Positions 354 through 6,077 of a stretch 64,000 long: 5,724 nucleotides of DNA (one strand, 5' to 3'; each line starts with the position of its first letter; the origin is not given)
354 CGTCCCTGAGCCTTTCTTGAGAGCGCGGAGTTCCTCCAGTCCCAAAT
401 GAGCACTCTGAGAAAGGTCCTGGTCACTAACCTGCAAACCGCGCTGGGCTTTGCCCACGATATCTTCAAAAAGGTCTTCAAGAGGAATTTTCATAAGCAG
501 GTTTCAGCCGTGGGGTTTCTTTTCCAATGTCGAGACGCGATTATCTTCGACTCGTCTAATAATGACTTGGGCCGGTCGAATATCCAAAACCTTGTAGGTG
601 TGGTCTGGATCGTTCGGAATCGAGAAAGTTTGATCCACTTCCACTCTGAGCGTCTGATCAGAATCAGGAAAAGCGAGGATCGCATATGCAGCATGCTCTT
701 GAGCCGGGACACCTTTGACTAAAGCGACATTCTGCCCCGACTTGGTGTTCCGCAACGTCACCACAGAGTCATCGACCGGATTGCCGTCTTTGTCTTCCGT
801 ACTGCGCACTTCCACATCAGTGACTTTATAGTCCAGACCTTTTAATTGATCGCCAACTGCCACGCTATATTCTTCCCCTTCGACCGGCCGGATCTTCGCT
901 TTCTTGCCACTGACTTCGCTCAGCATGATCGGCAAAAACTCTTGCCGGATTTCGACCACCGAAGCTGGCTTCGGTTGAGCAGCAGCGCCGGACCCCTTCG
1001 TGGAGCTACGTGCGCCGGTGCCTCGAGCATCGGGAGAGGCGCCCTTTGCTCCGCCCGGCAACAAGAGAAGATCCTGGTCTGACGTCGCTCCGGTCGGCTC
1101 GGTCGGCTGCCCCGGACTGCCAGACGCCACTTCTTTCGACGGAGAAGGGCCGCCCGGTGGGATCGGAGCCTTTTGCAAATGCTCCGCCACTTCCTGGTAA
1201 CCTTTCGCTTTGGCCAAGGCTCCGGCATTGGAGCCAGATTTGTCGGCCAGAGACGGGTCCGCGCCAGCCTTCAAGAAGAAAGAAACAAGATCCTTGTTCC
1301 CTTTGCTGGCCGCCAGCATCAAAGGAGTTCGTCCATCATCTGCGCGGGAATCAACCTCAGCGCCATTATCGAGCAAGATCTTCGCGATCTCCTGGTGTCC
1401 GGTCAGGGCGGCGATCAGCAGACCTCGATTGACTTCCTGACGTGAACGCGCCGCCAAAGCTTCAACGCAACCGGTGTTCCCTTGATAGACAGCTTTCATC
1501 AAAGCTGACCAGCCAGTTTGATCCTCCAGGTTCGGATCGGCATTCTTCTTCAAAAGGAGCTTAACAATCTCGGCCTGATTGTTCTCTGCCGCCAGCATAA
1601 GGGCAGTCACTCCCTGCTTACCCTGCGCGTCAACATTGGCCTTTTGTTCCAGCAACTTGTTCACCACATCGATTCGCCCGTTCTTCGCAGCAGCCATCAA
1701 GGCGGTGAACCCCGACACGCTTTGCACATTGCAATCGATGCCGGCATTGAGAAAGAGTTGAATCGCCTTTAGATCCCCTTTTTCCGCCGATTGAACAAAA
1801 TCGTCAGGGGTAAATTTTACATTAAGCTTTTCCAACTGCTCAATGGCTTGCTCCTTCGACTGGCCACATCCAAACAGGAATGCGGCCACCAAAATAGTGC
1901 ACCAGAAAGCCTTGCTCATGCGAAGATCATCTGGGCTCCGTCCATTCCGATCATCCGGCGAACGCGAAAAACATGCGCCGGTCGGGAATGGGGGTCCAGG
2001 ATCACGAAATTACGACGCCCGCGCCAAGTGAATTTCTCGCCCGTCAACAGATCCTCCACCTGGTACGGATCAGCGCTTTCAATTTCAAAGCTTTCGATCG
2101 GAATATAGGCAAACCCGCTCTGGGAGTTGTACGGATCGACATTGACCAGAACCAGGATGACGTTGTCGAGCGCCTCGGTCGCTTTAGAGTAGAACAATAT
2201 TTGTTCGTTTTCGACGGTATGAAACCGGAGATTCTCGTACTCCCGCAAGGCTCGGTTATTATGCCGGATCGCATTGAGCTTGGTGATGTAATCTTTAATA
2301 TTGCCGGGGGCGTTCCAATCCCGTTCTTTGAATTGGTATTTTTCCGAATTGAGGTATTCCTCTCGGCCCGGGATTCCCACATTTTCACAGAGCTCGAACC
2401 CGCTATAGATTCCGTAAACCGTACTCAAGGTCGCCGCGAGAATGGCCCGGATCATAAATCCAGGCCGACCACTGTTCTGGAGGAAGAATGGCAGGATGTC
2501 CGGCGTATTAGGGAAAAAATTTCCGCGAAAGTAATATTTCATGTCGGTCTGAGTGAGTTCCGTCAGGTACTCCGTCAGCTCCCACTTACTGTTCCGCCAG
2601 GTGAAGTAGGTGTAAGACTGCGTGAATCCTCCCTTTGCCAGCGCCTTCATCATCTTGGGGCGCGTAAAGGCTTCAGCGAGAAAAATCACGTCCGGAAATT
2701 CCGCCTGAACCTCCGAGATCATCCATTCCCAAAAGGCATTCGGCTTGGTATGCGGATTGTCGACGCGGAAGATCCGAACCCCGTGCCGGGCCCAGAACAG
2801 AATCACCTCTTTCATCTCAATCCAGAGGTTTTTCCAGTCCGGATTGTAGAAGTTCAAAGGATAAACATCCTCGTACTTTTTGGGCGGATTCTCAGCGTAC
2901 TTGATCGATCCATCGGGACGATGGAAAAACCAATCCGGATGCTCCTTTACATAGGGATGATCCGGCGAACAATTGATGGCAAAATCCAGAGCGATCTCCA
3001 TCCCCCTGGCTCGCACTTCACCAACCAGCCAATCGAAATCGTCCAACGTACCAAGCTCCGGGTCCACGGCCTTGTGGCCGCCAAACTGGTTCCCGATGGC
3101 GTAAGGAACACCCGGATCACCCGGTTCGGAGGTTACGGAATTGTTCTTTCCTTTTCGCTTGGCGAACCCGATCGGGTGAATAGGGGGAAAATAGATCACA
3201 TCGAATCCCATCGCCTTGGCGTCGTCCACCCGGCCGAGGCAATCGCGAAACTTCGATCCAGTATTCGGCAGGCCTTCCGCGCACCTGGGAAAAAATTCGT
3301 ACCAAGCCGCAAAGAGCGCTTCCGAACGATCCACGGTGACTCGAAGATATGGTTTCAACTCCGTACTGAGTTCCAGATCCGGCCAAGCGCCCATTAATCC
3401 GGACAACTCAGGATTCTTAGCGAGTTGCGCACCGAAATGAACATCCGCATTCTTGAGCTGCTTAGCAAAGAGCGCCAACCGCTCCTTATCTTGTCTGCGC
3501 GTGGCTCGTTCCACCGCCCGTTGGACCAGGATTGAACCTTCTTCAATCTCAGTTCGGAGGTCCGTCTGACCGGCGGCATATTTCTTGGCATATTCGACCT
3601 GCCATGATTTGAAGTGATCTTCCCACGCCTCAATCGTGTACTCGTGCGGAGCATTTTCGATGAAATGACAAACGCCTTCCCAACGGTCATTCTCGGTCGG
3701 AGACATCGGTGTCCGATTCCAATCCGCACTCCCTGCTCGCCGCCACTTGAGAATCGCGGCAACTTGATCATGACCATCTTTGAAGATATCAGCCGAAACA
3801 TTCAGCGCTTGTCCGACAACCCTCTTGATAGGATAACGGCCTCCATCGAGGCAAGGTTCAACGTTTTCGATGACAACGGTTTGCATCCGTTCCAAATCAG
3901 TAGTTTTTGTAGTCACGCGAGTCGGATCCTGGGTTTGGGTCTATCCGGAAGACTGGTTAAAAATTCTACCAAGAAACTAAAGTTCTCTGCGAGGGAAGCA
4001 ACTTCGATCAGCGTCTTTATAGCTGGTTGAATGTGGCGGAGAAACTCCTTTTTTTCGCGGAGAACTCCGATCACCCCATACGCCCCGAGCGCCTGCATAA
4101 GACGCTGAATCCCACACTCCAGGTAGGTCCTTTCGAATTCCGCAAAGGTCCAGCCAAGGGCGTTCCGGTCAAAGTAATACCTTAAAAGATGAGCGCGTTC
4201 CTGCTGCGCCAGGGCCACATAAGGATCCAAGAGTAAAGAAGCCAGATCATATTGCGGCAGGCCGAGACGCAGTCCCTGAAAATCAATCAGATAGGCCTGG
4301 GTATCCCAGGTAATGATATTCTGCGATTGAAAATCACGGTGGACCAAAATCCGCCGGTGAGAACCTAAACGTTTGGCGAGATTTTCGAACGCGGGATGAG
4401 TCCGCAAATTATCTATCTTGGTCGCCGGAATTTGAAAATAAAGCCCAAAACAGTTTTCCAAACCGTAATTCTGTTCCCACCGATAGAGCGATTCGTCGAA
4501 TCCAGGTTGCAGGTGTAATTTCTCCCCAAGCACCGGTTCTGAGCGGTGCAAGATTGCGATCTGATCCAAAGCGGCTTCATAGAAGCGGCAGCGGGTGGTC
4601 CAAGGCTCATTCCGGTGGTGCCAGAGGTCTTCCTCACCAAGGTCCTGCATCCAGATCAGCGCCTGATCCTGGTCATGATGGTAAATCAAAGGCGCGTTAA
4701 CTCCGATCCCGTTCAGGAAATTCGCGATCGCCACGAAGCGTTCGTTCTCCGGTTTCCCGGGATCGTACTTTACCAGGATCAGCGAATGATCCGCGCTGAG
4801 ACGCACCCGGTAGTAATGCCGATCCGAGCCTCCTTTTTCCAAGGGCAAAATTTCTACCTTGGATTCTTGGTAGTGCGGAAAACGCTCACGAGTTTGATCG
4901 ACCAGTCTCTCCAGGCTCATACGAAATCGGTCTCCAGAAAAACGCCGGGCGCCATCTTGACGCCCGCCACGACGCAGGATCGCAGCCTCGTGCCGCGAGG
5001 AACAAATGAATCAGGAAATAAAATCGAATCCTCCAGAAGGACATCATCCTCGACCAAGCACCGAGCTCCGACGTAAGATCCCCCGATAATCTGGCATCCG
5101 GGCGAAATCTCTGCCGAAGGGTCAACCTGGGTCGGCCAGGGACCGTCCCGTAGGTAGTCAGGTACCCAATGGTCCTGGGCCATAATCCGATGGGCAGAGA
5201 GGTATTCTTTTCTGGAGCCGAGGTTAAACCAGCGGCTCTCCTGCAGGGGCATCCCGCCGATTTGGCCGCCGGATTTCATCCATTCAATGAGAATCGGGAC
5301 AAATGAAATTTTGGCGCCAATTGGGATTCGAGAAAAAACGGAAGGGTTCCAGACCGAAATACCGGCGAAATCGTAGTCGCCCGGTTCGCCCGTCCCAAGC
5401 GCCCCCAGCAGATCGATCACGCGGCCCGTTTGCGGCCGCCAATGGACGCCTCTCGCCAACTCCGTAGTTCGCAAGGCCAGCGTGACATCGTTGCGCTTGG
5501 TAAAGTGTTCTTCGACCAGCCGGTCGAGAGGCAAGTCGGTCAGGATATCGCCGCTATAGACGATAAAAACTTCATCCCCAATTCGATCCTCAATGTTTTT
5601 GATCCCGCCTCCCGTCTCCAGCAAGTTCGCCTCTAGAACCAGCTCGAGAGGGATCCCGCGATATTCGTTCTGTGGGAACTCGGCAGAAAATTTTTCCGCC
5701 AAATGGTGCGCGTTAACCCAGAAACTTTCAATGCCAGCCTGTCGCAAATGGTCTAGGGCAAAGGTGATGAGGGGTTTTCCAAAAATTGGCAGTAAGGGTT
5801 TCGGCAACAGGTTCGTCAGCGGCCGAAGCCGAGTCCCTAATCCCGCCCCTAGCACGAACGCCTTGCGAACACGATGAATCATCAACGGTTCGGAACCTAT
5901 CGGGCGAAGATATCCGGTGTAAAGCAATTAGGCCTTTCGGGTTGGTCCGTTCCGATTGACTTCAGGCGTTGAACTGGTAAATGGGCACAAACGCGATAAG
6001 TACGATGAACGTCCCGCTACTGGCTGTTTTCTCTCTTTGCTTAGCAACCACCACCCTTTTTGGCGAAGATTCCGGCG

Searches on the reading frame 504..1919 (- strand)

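Call 18: search_protein_families(library=pfam, proteins=[window:504-1919:-], max_evalue=0.00001)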
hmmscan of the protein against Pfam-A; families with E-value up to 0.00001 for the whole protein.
window:504-1919:- (471 aa): 6 families
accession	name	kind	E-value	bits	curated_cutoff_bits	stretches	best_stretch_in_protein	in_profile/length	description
PF12796.13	Ank_2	-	6.7e-55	184.1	27.3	4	43-133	3-90/90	Ankyrin repeats (3 copies)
PF00023.36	Ank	-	4.9e-38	127.4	21.1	3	103-133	2-32/33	Ankyrin repeat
PF13637.12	Ank_4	-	1.3e-30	105.2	22.7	3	168-216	2-50/50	Ankyrin repeats (many copies)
PF13857.12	Ank_5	-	3.6e-28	97.8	27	2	89-140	1-53/56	Ankyrin repeats (many copies)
PF13606.12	Ank_3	-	1.2e-26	89.8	22.3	0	195-223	1-29/30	Ankyrin repeat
PF24521.3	Ank_KRIT1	-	4.4e-12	46.4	80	1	30-126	11-108/149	KRIT1 ankyrin-repeats domain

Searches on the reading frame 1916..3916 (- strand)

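Call 27: search_protein_families(library=pfam, proteins=[window:1916-3916:-], max_evalue=0.00001)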
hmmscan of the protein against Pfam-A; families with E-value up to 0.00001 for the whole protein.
window:1916-3916:- (666 aa): 3 families
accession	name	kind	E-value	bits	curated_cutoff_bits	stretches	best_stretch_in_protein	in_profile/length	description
PF11896.14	GlgE_dom_N_S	-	6.8e-52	176.8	25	1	13-197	2-179/179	Alpha-1,4-glucan:maltose-1-phosphate maltosyltransferase, domain N/S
PF21702.3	GLGE_C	-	2.1e-28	98.8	27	1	565-652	1-87/87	GLGE, C-terminal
PF00128.31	Alpha-amylase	-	1.2e-07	31.8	22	1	233-352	28-133/446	Alpha amylase, catalytic domain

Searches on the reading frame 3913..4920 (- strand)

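Call 27: search_protein_families(library=pfam, proteins=[window:3913-4920:-], max_evalue=0.00001)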
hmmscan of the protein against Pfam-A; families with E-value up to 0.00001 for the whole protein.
window:3913-4920:- (335 aa): 1 family
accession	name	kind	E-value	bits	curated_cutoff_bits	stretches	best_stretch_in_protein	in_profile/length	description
PF01636.29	APH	-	5.3e-19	69.3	23.2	1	24-252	2-233/239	Phosphotransferase enzyme family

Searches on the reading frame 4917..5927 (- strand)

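Call 27: search_protein_families(library=pfam, proteins=[window:4917-5927:-], max_evalue=0.00001)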
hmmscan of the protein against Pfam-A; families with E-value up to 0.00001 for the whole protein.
window:4917-5927:- (336 aa): 2 families
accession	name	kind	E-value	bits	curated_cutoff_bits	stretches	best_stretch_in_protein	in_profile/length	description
PF00483.29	NTP_transferase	-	9e-19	68.5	21.2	1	22-201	1-188/245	Nucleotidyl transferase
PF12804.13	NTP_transf_3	-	4.1e-07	30.7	27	1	23-128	1-96/160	MobA-like NTP transferase domain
